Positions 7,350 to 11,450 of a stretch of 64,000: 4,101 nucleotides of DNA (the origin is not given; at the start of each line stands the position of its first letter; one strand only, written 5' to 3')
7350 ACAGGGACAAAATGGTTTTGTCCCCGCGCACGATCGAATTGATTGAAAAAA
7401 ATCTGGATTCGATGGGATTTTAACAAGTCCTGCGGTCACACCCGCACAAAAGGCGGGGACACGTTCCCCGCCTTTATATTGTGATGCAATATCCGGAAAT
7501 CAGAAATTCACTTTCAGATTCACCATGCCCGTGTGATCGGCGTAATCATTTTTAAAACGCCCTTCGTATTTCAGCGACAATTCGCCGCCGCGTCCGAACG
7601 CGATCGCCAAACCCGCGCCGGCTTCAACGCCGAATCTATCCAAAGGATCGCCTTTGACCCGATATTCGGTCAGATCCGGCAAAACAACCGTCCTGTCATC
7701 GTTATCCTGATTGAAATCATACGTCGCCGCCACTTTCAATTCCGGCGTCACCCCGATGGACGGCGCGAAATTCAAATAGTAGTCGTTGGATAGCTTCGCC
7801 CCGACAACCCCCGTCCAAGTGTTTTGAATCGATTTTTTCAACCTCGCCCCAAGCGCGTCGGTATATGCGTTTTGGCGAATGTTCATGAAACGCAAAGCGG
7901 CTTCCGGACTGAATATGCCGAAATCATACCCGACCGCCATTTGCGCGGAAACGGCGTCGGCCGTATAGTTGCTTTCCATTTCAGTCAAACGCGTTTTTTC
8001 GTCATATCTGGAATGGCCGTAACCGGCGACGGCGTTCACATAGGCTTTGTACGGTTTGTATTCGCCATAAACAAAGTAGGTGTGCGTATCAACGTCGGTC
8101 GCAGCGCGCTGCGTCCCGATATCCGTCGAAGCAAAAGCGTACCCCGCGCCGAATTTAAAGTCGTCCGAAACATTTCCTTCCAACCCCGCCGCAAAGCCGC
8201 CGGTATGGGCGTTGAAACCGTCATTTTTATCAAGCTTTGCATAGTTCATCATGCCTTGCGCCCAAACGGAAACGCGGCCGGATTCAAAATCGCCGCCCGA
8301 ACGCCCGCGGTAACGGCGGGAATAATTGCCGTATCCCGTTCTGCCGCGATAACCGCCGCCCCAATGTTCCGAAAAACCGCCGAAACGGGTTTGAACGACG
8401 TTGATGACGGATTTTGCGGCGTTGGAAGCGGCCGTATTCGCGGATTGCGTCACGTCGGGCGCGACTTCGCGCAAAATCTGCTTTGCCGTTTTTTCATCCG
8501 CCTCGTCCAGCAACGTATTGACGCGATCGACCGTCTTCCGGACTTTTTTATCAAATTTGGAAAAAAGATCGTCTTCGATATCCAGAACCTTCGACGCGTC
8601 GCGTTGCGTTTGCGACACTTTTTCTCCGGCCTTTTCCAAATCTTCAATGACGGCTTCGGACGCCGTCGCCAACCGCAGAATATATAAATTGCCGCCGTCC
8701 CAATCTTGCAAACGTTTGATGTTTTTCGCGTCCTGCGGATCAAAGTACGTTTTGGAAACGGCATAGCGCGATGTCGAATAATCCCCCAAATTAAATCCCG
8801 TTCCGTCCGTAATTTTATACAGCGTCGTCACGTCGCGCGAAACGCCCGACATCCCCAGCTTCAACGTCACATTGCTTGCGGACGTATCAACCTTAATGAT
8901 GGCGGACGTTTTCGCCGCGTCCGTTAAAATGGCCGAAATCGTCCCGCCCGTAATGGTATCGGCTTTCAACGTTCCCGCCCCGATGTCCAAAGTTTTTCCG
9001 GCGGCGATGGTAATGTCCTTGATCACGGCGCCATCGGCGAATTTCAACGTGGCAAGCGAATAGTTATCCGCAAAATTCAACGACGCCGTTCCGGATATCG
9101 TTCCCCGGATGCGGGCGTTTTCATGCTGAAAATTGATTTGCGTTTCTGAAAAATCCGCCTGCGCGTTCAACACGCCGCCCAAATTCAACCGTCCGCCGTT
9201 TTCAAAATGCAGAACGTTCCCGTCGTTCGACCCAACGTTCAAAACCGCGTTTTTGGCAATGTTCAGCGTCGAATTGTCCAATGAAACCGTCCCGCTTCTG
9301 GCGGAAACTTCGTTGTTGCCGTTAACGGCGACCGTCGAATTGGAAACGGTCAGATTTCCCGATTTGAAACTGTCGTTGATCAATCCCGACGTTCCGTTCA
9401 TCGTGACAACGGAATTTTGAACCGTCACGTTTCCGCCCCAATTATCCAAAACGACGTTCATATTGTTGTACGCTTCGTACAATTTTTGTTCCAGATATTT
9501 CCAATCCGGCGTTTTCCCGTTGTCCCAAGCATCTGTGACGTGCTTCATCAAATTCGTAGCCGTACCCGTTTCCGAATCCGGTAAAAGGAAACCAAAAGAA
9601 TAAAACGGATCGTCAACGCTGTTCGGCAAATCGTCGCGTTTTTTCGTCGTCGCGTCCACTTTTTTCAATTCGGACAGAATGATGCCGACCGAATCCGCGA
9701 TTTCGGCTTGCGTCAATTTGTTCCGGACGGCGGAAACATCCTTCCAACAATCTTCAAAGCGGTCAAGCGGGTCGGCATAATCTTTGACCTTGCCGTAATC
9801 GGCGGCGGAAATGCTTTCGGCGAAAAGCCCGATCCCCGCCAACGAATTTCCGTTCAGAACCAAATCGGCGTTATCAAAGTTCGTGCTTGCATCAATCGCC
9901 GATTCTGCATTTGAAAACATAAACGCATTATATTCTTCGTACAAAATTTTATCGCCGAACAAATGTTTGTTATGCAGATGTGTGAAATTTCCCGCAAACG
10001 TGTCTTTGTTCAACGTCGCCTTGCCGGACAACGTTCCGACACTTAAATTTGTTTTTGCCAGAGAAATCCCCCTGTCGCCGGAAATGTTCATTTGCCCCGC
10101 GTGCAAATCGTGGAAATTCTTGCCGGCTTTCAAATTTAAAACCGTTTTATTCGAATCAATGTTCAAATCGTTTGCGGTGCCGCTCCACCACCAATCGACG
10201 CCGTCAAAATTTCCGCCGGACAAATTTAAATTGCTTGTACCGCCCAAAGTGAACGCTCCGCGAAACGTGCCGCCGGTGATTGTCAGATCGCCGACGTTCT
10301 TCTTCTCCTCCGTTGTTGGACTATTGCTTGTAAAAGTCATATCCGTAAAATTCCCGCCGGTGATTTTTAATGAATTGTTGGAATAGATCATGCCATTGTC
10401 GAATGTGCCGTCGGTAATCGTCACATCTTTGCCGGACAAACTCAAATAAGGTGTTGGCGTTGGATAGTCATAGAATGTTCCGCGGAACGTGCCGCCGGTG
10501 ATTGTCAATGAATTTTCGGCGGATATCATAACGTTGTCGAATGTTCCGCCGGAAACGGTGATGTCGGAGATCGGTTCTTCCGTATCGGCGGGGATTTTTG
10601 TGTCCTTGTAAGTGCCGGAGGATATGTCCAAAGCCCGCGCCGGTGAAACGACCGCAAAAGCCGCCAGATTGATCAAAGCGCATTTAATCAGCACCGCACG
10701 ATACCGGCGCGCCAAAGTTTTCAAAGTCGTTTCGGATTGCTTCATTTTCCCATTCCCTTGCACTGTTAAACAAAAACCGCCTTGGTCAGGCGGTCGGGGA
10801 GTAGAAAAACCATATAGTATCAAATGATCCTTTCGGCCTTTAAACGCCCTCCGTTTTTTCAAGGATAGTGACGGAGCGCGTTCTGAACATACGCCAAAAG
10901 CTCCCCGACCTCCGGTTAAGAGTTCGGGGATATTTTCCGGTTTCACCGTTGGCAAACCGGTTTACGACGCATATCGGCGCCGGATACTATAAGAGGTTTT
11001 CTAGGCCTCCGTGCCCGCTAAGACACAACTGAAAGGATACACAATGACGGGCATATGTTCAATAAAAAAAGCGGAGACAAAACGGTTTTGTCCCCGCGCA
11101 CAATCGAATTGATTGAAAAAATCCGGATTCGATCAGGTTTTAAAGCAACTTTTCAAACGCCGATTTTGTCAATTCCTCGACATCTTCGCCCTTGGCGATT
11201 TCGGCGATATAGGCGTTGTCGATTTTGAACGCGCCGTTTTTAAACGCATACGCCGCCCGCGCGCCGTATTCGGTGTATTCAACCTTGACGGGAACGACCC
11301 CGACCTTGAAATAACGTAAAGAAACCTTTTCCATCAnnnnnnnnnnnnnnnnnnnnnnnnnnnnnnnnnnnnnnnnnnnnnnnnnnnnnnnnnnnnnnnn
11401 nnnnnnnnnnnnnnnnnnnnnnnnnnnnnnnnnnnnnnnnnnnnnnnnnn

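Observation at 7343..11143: Low-GC autotransporter cassette bracketed by 81-bp direct repeats that duplicate the 3' end of the upstream gene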

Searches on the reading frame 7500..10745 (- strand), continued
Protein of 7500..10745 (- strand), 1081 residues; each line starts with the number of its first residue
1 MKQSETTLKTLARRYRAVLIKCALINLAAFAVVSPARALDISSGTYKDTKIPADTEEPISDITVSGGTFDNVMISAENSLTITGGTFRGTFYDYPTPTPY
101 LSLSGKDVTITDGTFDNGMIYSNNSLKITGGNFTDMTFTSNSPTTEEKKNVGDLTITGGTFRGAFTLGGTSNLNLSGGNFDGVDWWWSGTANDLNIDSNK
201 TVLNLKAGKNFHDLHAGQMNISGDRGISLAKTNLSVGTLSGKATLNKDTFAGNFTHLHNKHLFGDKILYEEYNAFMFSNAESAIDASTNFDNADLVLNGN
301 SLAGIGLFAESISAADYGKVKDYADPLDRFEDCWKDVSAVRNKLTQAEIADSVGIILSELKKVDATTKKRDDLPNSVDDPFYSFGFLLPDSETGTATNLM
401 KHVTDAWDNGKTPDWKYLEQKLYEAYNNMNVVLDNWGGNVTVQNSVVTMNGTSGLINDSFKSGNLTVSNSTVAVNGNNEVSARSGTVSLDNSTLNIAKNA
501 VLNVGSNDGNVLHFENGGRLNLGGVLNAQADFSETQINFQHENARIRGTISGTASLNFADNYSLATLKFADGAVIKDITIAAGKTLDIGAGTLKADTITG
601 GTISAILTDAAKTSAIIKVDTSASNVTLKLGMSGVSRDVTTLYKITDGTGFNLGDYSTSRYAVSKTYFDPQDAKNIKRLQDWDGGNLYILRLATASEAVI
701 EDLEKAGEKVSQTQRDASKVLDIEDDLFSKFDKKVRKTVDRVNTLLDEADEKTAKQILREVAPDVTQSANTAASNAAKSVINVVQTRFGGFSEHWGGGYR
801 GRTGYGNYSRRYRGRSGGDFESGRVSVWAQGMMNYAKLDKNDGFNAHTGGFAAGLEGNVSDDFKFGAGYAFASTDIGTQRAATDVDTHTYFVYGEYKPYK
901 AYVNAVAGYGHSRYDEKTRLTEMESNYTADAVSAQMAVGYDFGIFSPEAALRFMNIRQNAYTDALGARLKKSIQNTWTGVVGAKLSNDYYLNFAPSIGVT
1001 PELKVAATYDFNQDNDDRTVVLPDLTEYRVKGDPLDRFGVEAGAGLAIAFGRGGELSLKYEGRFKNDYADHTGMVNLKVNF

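Call 46: find_encoding_contigs(protein=P0022, flank=8000, max_places=3)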
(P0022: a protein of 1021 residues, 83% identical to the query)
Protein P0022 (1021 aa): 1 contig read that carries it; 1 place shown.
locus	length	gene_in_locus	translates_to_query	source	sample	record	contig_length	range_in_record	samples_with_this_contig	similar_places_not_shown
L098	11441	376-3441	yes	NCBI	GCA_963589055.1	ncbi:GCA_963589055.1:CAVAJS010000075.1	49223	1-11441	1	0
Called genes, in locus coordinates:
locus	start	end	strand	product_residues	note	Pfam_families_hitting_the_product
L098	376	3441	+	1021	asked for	PF03797:Autotransporter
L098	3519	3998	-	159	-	PF18907:DUF5662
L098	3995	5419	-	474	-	PF03853:YjeF_N, PF01256:Carb_kinase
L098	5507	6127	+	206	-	PF00293:NUDIX (weak)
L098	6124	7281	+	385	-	PF13432:TPR_16 (weak), PF07719:TPR_2 (faint), PF13428:TPR_14 (faint), PF14559:TPR_19 (faint)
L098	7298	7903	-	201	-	-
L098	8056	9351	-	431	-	PF00815:Histidinol_dh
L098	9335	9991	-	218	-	PF01634:HisG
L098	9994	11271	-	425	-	PF00275:EPSP_synthase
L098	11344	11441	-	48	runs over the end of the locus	-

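Call 84: find_homologous_proteins(query=L013:11278-12171:-, max_evalue=1e-30)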
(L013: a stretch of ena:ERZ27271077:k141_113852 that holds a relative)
Query L013:11278-12171:- (297 aa): 2870 proteins with E <= 1e-30 among 4523 candidates; the best 120 are listed.
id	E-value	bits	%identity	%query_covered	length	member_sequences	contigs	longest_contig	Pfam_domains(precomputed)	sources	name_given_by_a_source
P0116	1.7e-196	669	98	100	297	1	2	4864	PF07751.17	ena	-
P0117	8.7e-196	667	97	100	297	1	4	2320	PF07751.17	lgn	-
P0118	1.3e-195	666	97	100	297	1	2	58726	PF07751.17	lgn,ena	-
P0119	1.3e-195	666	97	100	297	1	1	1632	PF07751.17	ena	-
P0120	1.9e-195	666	97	100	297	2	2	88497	PF07751.17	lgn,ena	-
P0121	3.0e-195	665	97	100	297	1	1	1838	PF07751.17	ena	-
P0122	4.1e-195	665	97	100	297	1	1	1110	PF07751.17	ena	-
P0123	5.8e-195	664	97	100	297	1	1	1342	PF07751.17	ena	-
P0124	6.7e-195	664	97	100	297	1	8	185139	PF07751.17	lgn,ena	-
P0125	6.9e-195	664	97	100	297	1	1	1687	PF07751.17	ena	-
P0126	2.7e-194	662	96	100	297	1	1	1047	PF07751.17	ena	-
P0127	2.9e-194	662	96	100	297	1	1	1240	PF07751.17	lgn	-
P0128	3.3e-194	662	97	100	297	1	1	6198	PF07751.17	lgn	-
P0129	3.4e-194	662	96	100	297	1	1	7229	PF07751.17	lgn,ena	-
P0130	3.6e-194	662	96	100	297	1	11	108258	PF07751.17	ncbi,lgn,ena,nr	ncbi:MAG: Abi family protein [Acetobacter sp.]|nr:Abi family protein [Acetobacter sp.]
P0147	1.6e-165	568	83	98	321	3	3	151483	PF07751.17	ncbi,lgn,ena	-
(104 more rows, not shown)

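Call 85: find_encoding_contigs(protein=P0124, flank=4000, max_places=6)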
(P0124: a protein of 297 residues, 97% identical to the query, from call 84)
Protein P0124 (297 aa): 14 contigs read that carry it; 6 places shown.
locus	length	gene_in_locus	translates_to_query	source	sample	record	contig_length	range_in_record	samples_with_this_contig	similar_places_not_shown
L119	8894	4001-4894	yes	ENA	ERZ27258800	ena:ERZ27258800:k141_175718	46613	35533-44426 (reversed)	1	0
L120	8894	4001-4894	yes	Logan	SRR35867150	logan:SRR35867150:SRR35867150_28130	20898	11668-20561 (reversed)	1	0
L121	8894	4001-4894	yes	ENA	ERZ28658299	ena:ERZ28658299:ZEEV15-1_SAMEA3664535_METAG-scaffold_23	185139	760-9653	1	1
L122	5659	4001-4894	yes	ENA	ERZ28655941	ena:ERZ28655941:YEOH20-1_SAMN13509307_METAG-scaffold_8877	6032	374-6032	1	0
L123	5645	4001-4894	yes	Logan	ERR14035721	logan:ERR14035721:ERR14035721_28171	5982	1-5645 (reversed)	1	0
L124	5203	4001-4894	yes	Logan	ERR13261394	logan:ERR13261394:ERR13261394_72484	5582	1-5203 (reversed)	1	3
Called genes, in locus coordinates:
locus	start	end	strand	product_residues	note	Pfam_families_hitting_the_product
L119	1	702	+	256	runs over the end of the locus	PF13391:HNH_2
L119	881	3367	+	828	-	PF00149:Metallophos, PF24406:nSTAND_NTPase4 (weak)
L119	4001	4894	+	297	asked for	PF07751:Abi_2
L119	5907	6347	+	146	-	PF04386:SspB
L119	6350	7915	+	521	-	PF05681:Fumerase, PF05683:Fumerase_C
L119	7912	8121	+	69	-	PF13467:RHH_4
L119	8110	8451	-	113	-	-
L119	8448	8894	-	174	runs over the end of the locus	-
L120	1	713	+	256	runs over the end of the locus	PF13391:HNH_2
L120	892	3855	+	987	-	PF00149:Metallophos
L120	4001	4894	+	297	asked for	PF07751:Abi_2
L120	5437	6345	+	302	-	PF01509:TruB_N, PF16198:TruB_C_2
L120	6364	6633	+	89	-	PF00312:Ribosomal_S15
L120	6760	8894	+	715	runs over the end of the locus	PF01138:RNase_PH, PF03725:RNase_PH_C, PF03726:PNPase, PF01138:RNase_PH, PF00013:KH_1, PF00575:S1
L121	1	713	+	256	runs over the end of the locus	PF13391:HNH_2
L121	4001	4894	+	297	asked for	PF07751:Abi_2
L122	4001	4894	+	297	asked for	PF07751:Abi_2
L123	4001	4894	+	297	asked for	PF07751:Abi_2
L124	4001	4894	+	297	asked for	PF07751:Abi_2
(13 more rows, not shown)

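Call 86: find_encoding_contigs(protein=P0147, flank=4000, max_places=4)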
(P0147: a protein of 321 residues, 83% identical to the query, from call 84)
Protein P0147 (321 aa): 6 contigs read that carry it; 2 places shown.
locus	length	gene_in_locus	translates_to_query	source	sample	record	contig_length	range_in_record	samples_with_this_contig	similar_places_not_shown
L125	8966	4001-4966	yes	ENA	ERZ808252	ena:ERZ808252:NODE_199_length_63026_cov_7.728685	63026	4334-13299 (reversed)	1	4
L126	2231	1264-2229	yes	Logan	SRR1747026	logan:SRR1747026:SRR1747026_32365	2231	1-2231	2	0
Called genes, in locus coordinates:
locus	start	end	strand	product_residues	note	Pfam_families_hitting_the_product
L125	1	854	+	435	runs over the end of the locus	PF10396:TrmE_N, PF12631:MnmE_helical, PF00350:Dynamin_N (weak), PF01926:MMR_HSR1, PF02421:FeoB_N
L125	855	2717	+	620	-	PF00890:FAD_binding_2 (faint), PF01134:GIDA, PF12831:FAD_oxidored, PF21680:GIDA_C_1st, PF13932:SAM_GIDA_C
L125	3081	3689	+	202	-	-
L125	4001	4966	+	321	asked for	PF07751:Abi_2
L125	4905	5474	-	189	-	-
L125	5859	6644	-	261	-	PF01613:Flavin_Reduct, PF21349:RUBY_RBDX, PF00301:Rubredoxin (weak), PF21349:RUBY_RBDX (weak)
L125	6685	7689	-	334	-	PF01168:Ala_racemase_N, PF00842:Ala_racemase_C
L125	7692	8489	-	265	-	PF01113:DapB_N, PF05173:DapB_C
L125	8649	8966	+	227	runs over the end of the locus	-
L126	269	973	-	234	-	-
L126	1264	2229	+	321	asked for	PF07751:Abi_2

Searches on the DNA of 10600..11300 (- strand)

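Call 12: search_rna_families(source=window, start=10600, end=11300, threshold=evalue, max_evalue=10)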
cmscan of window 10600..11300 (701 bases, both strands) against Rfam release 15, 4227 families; matches with E-value up to 10: 2.
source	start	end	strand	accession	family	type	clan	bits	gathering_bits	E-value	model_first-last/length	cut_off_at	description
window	11059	11157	-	RF00558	L20_leader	Cis-reg; leader;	-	17.9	58.7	0.82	1-127/127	no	Ribosomal protein L20 leader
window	10943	10996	+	RF02946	cow-rumen-1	Gene; sRNA;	-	16.2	53.4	0.81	1-61/61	no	cow-rumen-1 RNA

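Call 67: build_rna_model(alignment_id=A8)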
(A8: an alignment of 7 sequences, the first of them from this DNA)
Model R1 built from alignment A8 (7 sequences, 166 columns); structure: RNAalifold consensus.
model positions 150; base pairs 32; branch points 3; effective number of sequences 1.66; information 0.59 bits per position. Calibrated on 0.2 Mb of random sequence (short: E-values are rough).
structure used (alignment columns):
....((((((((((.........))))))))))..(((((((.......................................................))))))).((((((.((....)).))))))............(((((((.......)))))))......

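Call 68: search_with_rna_model(model_id=R1, sources=[window, L002, L003, L009, L010, L012, L013, L016, L017, L018, L019, L020, L021, L022, L023, L024, L025, L026, L027, L028, L029, L030, L031, L032, L033, L035, L096, L097, L098, L101, L102, L112, L118], max_evalue=0.01, make_alignment=true)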
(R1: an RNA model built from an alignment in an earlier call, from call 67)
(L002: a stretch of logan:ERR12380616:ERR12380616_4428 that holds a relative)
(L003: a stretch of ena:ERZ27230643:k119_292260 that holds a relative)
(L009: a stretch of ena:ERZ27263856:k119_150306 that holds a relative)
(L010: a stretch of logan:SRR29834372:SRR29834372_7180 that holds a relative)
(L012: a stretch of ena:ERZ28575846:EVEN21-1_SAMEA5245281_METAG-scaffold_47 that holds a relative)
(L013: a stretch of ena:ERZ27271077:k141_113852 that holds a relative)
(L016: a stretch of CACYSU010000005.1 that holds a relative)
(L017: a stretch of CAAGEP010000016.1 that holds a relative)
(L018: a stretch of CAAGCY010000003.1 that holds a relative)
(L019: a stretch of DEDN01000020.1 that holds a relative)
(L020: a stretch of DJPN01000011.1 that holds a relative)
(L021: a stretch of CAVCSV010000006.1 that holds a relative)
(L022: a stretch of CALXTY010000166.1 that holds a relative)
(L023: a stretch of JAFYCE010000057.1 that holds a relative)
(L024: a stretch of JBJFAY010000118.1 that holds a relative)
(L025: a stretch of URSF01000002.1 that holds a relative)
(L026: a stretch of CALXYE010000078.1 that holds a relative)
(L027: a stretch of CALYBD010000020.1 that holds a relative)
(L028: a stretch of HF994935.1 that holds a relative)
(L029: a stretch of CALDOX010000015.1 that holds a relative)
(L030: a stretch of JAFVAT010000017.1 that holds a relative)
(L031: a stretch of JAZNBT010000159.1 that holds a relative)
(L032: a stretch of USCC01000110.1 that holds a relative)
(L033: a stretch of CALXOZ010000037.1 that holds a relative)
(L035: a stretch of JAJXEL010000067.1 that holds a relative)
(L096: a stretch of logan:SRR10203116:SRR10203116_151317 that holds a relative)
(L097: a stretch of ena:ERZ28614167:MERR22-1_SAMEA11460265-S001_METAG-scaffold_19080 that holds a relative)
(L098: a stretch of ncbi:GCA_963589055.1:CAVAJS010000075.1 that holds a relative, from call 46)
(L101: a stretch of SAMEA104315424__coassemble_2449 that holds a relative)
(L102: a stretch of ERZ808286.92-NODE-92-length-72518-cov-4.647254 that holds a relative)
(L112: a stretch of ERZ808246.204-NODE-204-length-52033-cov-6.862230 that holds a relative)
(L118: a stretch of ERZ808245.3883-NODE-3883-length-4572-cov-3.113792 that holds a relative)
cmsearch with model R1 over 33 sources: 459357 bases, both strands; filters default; matches with E-value up to 0.01: 13.
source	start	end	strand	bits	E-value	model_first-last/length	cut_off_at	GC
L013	7828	7978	+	155.7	1.2e-44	1-150/150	no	0.45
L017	1169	1311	-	152.9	8.5e-44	1-150/150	no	0.47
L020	460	602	-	152.4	1.2e-43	1-150/150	no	0.48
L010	7829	7976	+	147.2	4.3e-42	1-150/150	no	0.46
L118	3321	3468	-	147.2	4.3e-42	1-150/150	no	0.46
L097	594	741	+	146.7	6.2e-42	1-150/150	no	0.46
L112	201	365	+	141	3.2e-40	1-150/150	no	0.49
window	10769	10934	-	140.1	6.3e-40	1-150/150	no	0.49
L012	7813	7977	+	138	2.6e-39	1-150/150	no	0.48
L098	187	351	+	136.3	8.8e-39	1-150/150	no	0.47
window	36688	36833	-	123.8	5.1e-35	1-150/150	no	0.48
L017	1278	1440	+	19.9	0.0014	1-150/150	no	0.46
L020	569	731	+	19.8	0.0015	1-150/150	no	0.48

Alignment A9: 13 matches aligned to the model, 273 columns, each read 5' to 3' on its own strand. Consensus structure (alignment columns), stored with it:
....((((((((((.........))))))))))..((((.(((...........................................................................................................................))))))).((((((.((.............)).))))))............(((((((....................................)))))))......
